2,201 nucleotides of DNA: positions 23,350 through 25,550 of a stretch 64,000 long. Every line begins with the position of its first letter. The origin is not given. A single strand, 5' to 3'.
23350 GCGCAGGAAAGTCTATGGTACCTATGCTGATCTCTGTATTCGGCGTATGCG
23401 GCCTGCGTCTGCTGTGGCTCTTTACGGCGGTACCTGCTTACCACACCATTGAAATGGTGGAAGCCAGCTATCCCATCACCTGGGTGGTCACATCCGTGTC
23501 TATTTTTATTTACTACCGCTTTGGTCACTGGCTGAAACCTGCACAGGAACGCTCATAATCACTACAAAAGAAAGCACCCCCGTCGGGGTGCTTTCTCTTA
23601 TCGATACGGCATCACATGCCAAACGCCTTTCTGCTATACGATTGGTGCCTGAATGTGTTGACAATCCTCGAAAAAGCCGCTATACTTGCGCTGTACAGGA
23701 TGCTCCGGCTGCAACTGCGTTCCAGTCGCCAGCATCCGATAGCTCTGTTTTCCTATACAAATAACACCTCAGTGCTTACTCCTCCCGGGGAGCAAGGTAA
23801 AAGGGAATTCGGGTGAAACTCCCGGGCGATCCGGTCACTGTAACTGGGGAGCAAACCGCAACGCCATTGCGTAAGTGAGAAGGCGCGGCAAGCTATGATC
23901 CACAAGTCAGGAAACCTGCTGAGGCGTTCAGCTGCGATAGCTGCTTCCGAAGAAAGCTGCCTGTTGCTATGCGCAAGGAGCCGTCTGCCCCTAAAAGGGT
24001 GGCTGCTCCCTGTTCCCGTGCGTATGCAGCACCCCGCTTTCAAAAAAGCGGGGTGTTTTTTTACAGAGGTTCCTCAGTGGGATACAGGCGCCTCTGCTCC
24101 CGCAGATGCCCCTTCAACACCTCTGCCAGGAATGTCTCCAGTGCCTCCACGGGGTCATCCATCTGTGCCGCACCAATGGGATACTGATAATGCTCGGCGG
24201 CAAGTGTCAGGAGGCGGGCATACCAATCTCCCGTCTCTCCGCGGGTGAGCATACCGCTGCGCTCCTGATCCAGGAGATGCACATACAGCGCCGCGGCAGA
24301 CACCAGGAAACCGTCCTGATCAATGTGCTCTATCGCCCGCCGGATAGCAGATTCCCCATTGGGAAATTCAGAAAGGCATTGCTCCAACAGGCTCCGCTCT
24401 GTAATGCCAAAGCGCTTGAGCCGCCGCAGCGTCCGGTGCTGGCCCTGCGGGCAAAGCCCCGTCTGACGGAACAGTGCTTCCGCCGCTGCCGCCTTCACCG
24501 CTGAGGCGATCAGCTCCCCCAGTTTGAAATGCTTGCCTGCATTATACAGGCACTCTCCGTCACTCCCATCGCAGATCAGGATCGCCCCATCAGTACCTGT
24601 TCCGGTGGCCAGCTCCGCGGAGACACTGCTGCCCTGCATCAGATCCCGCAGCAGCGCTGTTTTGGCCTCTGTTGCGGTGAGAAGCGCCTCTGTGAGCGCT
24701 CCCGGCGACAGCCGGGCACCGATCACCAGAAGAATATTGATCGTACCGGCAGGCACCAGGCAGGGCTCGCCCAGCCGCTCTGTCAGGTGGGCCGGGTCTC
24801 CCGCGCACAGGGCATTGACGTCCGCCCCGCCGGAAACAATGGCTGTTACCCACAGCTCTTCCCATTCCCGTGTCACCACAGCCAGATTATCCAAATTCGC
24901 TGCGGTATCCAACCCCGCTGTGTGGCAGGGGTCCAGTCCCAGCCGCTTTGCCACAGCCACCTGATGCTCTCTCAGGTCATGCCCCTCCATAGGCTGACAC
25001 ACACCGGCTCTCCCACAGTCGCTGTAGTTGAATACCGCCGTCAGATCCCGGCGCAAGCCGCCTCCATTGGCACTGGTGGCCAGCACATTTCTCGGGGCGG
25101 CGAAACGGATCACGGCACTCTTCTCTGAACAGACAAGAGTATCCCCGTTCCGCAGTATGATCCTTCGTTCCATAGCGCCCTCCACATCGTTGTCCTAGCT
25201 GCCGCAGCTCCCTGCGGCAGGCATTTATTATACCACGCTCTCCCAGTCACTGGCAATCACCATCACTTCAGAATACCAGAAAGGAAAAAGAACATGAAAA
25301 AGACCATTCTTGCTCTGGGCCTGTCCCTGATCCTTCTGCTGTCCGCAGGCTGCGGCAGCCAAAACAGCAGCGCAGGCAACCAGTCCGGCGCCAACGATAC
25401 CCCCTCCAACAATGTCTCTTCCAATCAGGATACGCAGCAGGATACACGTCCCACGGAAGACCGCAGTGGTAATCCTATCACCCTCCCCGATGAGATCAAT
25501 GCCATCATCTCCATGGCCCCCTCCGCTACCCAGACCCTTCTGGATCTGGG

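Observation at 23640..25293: Cobalamin riboswitch aimed across an oppositely oriented gene toward btuFCD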

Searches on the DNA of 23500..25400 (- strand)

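Call 11: search_rna_families(sources=[L001, L002, L003, L004, L005], threshold=gathering)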
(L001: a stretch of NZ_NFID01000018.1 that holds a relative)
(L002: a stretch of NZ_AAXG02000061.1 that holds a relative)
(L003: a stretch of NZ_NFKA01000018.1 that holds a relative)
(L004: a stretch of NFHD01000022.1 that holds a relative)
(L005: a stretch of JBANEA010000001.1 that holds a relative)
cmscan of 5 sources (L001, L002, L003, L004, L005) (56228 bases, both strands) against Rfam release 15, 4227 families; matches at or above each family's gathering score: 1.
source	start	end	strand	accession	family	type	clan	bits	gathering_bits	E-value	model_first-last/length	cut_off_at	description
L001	11433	11490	-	RF02913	pemK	Cis-reg;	-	71.3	34.8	6.5e-11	1-61/61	no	pemK RNA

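Call 16: search_rna_families(sources=[L006, L007, L008, L009, L010], threshold=gathering)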
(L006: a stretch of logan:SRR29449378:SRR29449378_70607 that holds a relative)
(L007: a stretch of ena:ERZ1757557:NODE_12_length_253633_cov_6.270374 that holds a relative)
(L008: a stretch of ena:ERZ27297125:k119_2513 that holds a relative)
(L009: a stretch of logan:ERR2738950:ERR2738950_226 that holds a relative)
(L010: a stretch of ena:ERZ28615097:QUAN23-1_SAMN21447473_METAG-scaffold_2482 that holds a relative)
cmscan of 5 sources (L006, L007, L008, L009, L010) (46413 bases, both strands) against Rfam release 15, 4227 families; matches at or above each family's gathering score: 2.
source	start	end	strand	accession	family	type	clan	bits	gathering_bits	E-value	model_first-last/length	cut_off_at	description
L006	1543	1727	-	RF00174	Cobalamin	Cis-reg; riboswitch;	CL00101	94.2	31.5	2.8e-22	1-189/189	no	Cobalamin riboswitch aptamer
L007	11703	11776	-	RF00005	tRNA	Gene; tRNA;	CL00001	71.6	29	8.2e-14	1-71/71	no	tRNA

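Call 27: search_rna_families(sources=[L016, L017, L018, L019, L020, L021, L022, L023, L024, L025, L027, L042, L044, L053], threshold=gathering)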
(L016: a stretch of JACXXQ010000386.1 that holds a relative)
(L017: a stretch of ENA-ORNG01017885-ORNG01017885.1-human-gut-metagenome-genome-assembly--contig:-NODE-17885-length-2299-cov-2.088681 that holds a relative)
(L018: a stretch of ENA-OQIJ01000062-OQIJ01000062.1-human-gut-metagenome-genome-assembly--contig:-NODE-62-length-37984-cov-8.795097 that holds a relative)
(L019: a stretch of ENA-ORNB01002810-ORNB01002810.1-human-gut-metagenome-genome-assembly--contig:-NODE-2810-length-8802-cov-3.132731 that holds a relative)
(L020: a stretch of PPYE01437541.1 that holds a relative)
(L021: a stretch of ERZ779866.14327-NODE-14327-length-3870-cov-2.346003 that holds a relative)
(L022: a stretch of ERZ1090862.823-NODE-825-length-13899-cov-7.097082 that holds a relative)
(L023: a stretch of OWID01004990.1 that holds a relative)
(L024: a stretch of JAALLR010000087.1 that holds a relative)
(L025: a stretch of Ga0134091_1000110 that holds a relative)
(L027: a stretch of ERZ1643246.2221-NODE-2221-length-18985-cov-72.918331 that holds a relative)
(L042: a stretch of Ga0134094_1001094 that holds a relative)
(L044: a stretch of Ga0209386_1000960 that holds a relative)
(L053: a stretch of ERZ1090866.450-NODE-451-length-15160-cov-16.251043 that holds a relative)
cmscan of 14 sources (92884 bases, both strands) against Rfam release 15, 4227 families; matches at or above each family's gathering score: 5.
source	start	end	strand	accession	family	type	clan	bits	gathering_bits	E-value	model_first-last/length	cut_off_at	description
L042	332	516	+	RF00174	Cobalamin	Cis-reg; riboswitch;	CL00101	116.6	31.5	2.2e-28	1-189/189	no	Cobalamin riboswitch aptamer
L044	679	862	+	RF00174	Cobalamin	Cis-reg; riboswitch;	CL00101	103.4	31.5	1.2e-24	1-189/189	no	Cobalamin riboswitch aptamer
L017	831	1015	-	RF00174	Cobalamin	Cis-reg; riboswitch;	CL00101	94.2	31.5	5.6e-22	1-189/189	no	Cobalamin riboswitch aptamer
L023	2173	2456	-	RF00174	Cobalamin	Cis-reg; riboswitch;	CL00101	55.9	31.5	4.9e-11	1-189/189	no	Cobalamin riboswitch aptamer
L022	4802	5062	-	RF00174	Cobalamin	Cis-reg; riboswitch;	CL00101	42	31.5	4.8e-07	1-189/189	no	Cobalamin riboswitch aptamer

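Call 68: search_rna_families(source=window, start=23500, end=25400, threshold=evalue, max_evalue=1)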
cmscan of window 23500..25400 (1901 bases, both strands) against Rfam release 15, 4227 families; matches with E-value up to 1: 5.
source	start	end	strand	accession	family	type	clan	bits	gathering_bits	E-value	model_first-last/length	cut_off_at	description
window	23753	23937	+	RF00174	Cobalamin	Cis-reg; riboswitch;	CL00101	94.2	31.5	1.1e-23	1-189/189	no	Cobalamin riboswitch aptamer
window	23552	23615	-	RF00714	MIR535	Gene; miRNA;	-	24.5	64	0.047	1-95/95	no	MIR535 microRNA precursor family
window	23564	23596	-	RF00489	ctRNA_p42d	Gene; antisense;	-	20.7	50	0.25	1-46/46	no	ctRNA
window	23558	23611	+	RF02621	BSnc120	Gene; sRNA;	-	18.6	114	0.76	1-88/88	no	Brucella sRNA 120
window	23994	24061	+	RF02837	anti-hemB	Gene; sRNA;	-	17.9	49.5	0.41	1-81/81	no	Burkholderia RNA 7 (anti-hemB)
